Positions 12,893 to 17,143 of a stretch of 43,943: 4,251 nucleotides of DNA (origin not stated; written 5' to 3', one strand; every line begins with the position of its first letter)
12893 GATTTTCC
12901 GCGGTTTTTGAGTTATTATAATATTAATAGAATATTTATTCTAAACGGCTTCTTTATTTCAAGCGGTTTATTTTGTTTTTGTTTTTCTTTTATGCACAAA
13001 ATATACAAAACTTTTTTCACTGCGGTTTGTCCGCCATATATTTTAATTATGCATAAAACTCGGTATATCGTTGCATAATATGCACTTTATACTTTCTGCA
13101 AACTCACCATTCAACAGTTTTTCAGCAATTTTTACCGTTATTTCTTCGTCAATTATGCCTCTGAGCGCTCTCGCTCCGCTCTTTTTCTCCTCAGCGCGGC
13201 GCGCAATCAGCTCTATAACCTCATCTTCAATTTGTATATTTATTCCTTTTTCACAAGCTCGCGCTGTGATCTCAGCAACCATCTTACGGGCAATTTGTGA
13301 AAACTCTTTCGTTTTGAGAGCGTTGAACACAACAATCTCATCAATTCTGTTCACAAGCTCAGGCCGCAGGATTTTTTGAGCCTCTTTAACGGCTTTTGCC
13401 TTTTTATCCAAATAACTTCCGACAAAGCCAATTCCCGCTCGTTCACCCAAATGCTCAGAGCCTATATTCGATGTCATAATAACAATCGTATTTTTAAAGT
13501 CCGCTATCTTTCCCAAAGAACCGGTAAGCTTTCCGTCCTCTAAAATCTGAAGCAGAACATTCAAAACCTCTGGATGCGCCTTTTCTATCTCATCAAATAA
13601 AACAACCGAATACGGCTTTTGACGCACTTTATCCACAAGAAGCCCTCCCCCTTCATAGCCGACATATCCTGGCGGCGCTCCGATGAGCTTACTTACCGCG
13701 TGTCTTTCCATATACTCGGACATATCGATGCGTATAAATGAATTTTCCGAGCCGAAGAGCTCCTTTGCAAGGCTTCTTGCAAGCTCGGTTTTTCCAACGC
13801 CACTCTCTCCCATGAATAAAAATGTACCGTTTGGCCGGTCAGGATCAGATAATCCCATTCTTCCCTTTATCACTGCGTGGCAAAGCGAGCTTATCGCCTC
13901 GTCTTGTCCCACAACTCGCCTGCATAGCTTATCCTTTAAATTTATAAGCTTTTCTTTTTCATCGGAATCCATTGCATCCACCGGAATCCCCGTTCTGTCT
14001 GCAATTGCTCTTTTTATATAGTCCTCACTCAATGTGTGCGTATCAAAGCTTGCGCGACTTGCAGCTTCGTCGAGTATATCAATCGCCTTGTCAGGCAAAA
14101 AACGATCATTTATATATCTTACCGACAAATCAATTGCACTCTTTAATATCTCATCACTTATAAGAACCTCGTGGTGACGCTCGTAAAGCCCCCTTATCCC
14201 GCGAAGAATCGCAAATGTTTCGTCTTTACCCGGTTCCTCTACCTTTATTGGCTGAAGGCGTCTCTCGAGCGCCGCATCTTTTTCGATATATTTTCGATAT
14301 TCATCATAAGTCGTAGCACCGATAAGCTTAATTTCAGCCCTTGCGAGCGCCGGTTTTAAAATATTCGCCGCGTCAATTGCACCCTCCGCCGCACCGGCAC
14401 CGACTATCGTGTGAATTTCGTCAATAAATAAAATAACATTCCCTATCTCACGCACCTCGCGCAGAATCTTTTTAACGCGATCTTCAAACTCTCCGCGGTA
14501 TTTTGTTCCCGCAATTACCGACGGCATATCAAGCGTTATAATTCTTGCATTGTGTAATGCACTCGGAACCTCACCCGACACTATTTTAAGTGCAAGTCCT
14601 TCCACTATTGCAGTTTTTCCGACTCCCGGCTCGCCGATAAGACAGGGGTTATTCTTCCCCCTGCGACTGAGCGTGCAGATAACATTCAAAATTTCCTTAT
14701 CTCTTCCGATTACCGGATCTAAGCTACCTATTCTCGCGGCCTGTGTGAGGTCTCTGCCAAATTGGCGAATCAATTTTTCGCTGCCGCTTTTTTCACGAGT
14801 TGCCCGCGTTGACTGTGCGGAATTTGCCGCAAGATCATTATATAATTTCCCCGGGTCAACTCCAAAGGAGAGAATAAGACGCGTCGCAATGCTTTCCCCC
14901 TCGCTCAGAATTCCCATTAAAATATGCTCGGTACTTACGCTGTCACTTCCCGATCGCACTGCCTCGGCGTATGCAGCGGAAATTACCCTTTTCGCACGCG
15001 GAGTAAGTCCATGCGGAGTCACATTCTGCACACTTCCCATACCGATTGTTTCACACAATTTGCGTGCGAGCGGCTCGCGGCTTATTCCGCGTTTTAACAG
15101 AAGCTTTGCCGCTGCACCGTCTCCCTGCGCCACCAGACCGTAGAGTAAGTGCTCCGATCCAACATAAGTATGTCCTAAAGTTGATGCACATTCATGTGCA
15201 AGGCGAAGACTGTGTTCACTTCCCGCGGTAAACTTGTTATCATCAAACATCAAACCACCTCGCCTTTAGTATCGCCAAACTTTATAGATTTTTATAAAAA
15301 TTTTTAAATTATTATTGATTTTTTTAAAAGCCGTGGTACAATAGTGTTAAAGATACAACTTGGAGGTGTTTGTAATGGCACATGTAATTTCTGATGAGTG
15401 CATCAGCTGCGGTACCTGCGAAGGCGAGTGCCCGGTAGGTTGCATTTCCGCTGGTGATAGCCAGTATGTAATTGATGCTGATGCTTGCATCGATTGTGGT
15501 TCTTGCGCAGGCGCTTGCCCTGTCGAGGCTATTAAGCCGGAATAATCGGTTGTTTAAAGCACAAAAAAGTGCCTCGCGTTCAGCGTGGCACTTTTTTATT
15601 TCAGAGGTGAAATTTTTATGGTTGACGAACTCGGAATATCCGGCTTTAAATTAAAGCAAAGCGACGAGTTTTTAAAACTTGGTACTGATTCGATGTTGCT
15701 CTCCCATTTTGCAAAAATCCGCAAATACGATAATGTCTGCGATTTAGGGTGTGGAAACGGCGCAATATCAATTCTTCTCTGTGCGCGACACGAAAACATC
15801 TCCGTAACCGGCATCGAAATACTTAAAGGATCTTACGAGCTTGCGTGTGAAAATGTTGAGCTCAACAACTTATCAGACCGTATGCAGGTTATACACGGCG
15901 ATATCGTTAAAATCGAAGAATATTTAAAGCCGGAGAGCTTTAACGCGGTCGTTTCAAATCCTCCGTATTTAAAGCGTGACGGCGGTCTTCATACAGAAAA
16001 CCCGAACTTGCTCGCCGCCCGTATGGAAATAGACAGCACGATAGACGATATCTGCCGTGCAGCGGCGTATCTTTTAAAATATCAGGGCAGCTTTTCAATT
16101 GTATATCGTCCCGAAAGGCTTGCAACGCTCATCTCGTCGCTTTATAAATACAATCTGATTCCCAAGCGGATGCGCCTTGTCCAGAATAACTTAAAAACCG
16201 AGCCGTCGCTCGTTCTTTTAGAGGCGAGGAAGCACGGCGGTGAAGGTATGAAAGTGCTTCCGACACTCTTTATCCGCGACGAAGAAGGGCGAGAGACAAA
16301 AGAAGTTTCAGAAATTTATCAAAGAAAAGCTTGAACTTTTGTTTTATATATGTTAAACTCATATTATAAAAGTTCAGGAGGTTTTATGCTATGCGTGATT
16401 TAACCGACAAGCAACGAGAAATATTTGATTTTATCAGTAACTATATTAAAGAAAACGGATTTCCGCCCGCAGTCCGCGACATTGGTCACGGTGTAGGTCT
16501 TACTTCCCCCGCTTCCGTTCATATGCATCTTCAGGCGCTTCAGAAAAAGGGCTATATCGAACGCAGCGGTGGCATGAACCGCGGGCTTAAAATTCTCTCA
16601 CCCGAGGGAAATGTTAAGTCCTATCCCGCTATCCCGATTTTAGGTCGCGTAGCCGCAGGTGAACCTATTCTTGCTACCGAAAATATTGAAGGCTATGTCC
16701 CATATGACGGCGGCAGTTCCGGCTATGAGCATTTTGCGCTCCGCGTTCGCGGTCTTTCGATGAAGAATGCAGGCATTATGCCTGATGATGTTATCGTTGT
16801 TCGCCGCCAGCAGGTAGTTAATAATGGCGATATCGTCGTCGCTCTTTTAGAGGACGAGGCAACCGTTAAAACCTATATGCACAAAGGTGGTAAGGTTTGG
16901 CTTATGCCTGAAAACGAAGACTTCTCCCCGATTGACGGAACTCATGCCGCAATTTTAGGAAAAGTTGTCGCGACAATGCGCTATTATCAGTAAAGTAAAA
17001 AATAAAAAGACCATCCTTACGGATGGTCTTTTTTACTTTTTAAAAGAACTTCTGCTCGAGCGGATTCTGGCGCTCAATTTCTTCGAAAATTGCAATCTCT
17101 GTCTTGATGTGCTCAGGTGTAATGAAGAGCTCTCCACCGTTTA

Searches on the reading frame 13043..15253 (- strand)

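Call 18: search_protein_families(library=pfam, proteins=[window:13043-15253:-], max_evalue=0.001)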
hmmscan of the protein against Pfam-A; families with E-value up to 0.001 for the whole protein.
window:13043-15253:- (736 aa): 26 families (the best 25 are shown)
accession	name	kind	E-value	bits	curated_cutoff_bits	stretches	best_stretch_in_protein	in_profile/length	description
PF07724.20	AAA_2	-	5.8e-62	209.1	27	1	473-640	1-166/166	AAA domain (Cdc48 subfamily)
PF00004.35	AAA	-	5e-27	95.4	21.2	2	204-316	2-110/131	ATPase family associated with various cellular activities (AAA)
PF17871.7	AAA_lid_9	-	3.6e-26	91.5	22.8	1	343-421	2-82/104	AAA lid domain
PF02861.25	Clp_N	-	8.3e-23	80.7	20.7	2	94-141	1-48/53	Clp amino terminal domain, pathogenicity island component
PF07728.20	AAA_5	-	2.7e-17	63.5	22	1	478-599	2-125/139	AAA domain (dynein-related subfamily)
PF10431.15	ClpB_D2-small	-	2.5e-15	56.7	21.9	1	646-721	1-76/81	C-terminal, D2-small domain, of ClpB protein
PF13401.12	AAA_22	-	5.1e-12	46.7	27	1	476-573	6-110/130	AAA domain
PF13191.12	AAA_16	-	2.7e-11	44.7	32.6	1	181-223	2-47/167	AAA ATPase domain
PF00158.32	Sigma54_activat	-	9.4e-10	38.9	20.2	1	477-590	24-135/168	Sigma-54 interaction domain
PF20720.3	nSTAND3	-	7.9e-08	32.6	27.2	0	475-518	17-60/155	Novel STAND NTPase 3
PF13173.12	AAA_14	-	2.6e-07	31.1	27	0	480-579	7-98/129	AAA domain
PF05621.17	TniB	-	5.7e-07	29.6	22.4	1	207-339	42-185/189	Bacterial TniB protein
PF12775.13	AAA_7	-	4.4e-06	26.8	25.8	0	477-524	35-82/181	P-loop containing dynein motor region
PF20351.4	DUF6646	-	1.5e-05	25.3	27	0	587-645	28-82/158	Family of unknown function (DUF6646)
PF05729.18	NACHT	-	3.4e-05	24.2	26.7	0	204-231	4-31/167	NACHT domain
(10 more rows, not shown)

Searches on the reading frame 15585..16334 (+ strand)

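Call 18: search_protein_families(library=pfam, proteins=[window:15585-16334:+], max_evalue=0.001)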
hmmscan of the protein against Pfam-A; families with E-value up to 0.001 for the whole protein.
window:15585-16334:+ (249 aa): 11 families
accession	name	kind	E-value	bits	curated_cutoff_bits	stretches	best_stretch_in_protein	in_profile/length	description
PF05175.20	MTS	-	6.3e-17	62.2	23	1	36-174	21-140/170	Methyltransferase small domain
PF13847.12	Methyltransf_31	-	8e-12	45.5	27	1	47-159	3-100/145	Methyltransferase domain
PF13649.12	Methyltransf_25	-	4e-09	37.5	27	1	51-125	1-71/97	Methyltransferase domain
PF02475.24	TRM5-TYW2_MTfase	-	1.1e-06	29.2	28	1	46-112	35-101/164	TRM5/TYW2 methyltransferase domain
PF12847.13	Methyltransf_18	-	2.2e-06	28.2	27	1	43-109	10-76/151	Methyltransferase domain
PF02384.22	N6_Mtase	-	3.6e-06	27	20.4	1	38-131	37-138/311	N-6 DNA Methylase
PF08241.18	Methyltransf_11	-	9e-06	26.7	21.2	1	53-125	2-67/95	Methyltransferase domain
PF06325.19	PrmA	-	1.1e-05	25.6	22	1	45-125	159-233/296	Ribosomal protein L11 methyltransferase (PrmA)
PF04816.18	TrmK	-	0.00012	22.1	27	1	52-106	2-56/205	tRNA (adenine(22)-N(1))-methyltransferase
PF01170.24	UPF0020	-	0.00023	21.4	22.3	1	70-132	75-135/197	RMKL-like, methyltransferase domain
PF02390.23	Methyltransf_4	-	0.00052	20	24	1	51-123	5-77/173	Putative methyltransferase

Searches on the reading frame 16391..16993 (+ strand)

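Call 18: search_protein_families(library=pfam, proteins=[window:16391-16993:+], max_evalue=0.001)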
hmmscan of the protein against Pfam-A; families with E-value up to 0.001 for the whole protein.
window:16391-16993:+ (200 aa): 2 families
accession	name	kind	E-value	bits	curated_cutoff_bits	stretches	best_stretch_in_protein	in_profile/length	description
PF00717.28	Peptidase_S24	-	3.1e-30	104.7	23.3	1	82-193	1-116/116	Peptidase S24-like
PF01726.22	LexA_DNA_bind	-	1.3e-24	86.2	23.7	1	1-65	1-65/65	LexA DNA binding domain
